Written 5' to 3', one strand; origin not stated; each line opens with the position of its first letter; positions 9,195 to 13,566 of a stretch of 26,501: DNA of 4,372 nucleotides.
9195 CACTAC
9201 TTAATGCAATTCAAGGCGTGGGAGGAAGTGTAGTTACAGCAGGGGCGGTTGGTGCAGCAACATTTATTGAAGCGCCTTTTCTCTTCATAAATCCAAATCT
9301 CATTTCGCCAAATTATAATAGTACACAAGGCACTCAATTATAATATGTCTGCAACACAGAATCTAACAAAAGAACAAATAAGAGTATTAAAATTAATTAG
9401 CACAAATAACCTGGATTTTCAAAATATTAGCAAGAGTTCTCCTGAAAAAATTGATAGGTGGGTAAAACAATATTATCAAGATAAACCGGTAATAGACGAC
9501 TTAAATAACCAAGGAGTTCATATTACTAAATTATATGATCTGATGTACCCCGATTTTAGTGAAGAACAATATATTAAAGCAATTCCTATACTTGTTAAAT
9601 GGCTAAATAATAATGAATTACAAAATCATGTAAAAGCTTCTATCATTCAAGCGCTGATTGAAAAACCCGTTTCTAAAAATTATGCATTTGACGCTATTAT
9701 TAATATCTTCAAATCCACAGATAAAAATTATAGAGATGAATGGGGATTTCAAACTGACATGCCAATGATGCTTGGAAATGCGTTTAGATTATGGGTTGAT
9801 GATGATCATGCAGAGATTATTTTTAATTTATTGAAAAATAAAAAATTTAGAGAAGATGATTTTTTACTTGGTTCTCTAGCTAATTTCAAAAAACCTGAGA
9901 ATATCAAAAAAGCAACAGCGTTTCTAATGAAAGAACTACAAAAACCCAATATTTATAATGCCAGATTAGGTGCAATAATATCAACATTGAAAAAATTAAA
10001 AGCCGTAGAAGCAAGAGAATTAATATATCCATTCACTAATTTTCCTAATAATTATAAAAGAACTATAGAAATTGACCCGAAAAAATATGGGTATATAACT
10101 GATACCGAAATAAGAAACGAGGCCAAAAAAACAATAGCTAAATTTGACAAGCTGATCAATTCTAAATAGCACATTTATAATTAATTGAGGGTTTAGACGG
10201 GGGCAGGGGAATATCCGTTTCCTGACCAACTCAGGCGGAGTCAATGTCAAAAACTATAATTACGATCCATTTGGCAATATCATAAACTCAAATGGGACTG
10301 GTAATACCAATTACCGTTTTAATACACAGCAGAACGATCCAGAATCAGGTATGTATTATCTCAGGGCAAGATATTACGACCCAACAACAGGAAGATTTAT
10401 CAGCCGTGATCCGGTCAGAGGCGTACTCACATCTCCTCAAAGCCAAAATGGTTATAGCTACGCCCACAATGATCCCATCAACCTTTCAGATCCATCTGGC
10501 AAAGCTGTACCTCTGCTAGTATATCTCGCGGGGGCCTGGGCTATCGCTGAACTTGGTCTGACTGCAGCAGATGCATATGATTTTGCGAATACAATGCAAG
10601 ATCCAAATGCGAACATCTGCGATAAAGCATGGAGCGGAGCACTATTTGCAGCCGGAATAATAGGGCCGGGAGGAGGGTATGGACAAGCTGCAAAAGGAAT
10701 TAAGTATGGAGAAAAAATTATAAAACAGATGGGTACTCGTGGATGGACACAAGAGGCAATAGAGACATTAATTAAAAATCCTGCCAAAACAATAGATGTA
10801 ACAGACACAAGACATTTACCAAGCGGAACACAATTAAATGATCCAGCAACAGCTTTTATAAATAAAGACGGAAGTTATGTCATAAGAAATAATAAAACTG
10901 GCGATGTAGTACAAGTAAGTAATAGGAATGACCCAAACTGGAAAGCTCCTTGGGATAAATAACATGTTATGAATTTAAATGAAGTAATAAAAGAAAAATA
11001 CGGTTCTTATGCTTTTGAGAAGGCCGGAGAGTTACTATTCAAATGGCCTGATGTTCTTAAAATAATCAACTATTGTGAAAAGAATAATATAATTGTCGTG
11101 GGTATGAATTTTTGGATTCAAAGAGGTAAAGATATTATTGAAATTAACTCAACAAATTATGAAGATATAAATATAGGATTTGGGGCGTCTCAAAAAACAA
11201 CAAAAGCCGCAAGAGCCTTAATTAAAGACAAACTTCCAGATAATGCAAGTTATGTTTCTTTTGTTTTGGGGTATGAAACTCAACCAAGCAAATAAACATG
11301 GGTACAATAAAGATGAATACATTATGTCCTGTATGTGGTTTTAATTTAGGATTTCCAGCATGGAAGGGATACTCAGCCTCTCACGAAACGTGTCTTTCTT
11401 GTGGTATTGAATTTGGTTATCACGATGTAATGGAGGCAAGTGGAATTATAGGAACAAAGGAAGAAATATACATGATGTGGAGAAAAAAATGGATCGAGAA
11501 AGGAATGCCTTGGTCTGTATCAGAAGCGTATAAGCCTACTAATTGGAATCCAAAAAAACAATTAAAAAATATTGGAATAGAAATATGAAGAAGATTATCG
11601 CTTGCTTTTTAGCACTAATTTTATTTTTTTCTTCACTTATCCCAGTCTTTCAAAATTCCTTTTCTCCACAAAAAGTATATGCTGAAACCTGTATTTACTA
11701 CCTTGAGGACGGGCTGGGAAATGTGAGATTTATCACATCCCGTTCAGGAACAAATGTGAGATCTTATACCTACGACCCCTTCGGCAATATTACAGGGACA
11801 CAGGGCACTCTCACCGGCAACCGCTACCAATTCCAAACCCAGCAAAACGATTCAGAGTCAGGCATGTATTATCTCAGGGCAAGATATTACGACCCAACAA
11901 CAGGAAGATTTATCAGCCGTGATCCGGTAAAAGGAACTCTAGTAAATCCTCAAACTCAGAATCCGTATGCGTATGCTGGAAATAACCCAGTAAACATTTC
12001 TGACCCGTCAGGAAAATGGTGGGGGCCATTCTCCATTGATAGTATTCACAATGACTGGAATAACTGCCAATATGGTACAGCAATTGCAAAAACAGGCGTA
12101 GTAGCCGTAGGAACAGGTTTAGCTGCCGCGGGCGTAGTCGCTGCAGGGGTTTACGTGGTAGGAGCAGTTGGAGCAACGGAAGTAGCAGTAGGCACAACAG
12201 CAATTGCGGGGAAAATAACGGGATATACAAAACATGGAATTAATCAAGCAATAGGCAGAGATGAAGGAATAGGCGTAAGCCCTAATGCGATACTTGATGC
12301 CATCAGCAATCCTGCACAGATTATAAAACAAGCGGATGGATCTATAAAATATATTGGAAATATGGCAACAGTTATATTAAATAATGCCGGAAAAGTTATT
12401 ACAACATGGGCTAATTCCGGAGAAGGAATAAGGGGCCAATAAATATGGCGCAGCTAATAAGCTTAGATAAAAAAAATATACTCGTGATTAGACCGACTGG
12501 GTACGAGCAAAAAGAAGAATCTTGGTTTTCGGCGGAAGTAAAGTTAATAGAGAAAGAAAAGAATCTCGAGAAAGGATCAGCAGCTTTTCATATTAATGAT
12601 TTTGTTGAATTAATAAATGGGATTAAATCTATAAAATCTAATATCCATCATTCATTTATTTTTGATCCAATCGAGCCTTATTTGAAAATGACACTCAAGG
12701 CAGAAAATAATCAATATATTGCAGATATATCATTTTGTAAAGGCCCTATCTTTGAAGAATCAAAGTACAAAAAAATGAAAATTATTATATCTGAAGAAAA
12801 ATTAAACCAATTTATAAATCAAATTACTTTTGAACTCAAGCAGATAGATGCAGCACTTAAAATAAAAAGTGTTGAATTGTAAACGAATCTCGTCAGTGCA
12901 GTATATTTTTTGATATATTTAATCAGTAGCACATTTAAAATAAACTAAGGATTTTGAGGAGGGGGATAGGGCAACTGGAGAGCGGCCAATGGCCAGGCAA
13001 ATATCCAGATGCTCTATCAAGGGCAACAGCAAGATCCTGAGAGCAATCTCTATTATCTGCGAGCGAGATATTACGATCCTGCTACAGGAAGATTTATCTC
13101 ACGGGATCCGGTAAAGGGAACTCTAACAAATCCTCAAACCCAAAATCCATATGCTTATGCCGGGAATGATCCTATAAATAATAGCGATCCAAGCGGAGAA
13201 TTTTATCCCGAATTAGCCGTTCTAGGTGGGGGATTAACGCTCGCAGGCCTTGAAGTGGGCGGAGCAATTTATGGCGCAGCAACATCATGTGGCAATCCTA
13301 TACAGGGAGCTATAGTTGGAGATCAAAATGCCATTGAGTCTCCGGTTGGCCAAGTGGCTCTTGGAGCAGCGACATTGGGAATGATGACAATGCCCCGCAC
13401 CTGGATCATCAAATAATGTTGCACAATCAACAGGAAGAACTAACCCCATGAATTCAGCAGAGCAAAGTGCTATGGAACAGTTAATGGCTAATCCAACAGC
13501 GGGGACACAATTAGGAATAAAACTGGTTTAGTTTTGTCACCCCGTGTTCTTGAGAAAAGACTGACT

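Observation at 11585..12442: Shell-less mini-RHS: an export leader fused directly to RHS core and a tRNase tip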

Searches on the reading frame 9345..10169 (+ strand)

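Call 5: search_protein_families(library=pfam, proteins=[window:9345-10169:+], max_evalue=0.01)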
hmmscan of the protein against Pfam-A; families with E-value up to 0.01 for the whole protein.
window:9345-10169:+ (274 aa): 1 family
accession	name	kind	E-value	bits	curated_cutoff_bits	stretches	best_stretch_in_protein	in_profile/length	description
PF11838.14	ERAP1_C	-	0.0021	18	38.2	0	152-230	181-255/318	ERAP1-like C-terminal domain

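Call 8: search_protein_families(library=ncbifam, proteins=[window:9345-10169:+], max_evalue=0.01)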
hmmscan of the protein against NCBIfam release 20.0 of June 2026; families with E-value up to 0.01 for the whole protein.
window:9345-10169:+ (274 aa): 0 families

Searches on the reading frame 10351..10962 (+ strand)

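Call 5: search_protein_families(library=pfam, proteins=[window:10351-10962:+], max_evalue=0.01)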
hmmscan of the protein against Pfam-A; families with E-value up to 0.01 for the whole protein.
window:10351-10962:+ (203 aa): 1 family
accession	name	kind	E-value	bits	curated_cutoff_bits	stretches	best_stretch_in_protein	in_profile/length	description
PF12106.13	Colicin_E5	-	2e-28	98.9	25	1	117-199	3-85/88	Colicin E5 ribonuclease domain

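Call 8: search_protein_families(library=ncbifam, proteins=[window:10351-10962:+], max_evalue=0.01)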
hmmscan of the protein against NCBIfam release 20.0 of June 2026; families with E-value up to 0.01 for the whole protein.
window:10351-10962:+ (203 aa): 2 families
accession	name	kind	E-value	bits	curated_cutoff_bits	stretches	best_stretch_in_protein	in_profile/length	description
TIGR03696.1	Rhs_assc_core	domain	4.6e-15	55.9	32.5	1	1-50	30-75/76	RHS repeat-associated core domain-containing protein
NF041261.1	RHS_core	equivalog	0.0015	16.4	2000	1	1-48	1216-1258/1261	RHS element core protein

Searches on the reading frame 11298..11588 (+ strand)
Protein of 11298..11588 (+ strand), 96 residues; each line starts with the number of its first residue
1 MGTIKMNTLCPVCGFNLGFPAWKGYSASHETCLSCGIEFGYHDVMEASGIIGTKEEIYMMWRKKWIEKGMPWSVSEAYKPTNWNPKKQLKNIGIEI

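Call 5: search_protein_families(library=pfam, proteins=[window:11298-11588:+], max_evalue=0.01)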
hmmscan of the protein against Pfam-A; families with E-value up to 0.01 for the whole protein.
window:11298-11588:+ (96 aa): 1 family
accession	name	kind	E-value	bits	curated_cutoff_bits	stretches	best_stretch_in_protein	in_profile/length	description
PF06170.17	DUF983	-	0.0099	16.6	22.6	0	2-19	3-20/85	Protein of unknown function (DUF983)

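Call 8: search_protein_families(library=ncbifam, proteins=[window:11298-11588:+], max_evalue=0.01)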
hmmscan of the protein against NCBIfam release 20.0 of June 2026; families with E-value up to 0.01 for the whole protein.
window:11298-11588:+ (96 aa): 0 families

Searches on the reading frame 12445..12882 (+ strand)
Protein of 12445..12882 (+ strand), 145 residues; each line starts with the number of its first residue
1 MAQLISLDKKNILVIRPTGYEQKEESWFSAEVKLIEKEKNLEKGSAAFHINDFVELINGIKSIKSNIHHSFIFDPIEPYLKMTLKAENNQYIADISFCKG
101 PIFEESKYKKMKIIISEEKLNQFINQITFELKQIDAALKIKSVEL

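Call 5: search_protein_families(library=pfam, proteins=[window:12445-12882:+], max_evalue=0.01)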
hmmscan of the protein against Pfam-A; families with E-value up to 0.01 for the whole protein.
window:12445-12882:+ (145 aa): 2 families
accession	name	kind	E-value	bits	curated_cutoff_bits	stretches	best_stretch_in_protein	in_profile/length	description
PF24716.1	WapI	-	9e-13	49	27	1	8-133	5-136/138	Immunity protein WapI-like family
PF11757.13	RSS_P20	-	0.00046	21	25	0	32-70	21-60/94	Suppressor of RNA silencing P21-like N-terminal domain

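Call 8: search_protein_families(library=ncbifam, proteins=[window:12445-12882:+], max_evalue=0.01)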
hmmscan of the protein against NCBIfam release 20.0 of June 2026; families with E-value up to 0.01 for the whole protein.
window:12445-12882:+ (145 aa): 0 families

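Call 23: search_solved_structures(query=window:12445-12882:+, max_evalue=10)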
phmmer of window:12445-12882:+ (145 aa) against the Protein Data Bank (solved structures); distinct sequences matched with E-value up to 10: 25.
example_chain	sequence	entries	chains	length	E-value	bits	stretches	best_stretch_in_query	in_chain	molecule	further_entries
4fjo_C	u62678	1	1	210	0.028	18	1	80-133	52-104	Mitotic spindle assembly checkpoint protein MAD2B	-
5o8k_A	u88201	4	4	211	0.03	17.9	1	80-133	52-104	Mitotic spindle assembly checkpoint protein MAD2B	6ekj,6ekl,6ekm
4ext_C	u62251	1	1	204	0.036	17.6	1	80-133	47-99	Mitotic spindle assembly checkpoint protein MAD2B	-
6wwa_A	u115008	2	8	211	0.037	17.6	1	80-133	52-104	Mitotic spindle assembly checkpoint protein MAD2B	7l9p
6ww9_A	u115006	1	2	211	0.037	17.6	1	80-133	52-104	Mitotic spindle assembly checkpoint protein MAD2B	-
6m7a_A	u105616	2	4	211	0.037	17.6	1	80-133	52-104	Mitotic spindle assembly checkpoint protein MAD2B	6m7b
6bi7_A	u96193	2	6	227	0.038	17.6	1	80-133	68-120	Mitotic spindle assembly checkpoint protein MAD2B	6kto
3abd_A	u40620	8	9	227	0.038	17.6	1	80-133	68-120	Mitotic spindle assembly checkpoint protein MAD2B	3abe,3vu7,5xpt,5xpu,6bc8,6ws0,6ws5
6bcd_A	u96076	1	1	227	0.038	17.6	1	80-133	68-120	Mitotic spindle assembly checkpoint protein MAD2B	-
6ve5_A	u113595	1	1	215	0.038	17.5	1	80-133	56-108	Mitotic spindle assembly checkpoint protein MAD2B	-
6k07_A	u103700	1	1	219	0.039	17.5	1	80-133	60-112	Mitotic spindle assembly checkpoint protein MAD2B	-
6k08_A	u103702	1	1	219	0.039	17.5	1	80-133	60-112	Mitotic spindle assembly checkpoint protein MAD2B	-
4gk0_A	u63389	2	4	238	0.042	17.4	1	80-133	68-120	Mitotic spindle assembly checkpoint protein MAD2B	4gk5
6nif_A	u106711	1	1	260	0.055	17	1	80-133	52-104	hREV7, GTP-binding nuclear protein Ran, hREV3 fusion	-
6kea_A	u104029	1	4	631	0.14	15.7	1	80-133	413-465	Maltose-binding periplasmic protein,LINKER,hREV7,LINKER,Invasin IpaB,hREV3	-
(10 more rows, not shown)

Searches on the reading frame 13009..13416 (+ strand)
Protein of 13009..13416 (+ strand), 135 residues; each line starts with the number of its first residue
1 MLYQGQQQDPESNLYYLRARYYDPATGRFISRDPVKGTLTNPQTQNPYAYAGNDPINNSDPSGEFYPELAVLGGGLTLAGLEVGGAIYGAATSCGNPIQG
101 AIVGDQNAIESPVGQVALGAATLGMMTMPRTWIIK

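Call 5: search_protein_families(library=pfam, proteins=[window:13009-13416:+], max_evalue=0.01)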
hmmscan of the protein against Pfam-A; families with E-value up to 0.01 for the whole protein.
window:13009-13416:+ (135 aa): 0 families

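Call 8: search_protein_families(library=ncbifam, proteins=[window:13009-13416:+], max_evalue=0.01)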
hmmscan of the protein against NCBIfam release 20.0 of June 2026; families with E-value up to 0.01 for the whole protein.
window:13009-13416:+ (135 aa): 2 families
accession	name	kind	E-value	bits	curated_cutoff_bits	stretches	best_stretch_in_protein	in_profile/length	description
TIGR03696.1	Rhs_assc_core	domain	1.6e-21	76.6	32.5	1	3-63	19-75/76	RHS repeat-associated core domain-containing protein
NF041261.1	RHS_core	equivalog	2e-08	32.5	2000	1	4-62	1206-1259/1261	RHS element core protein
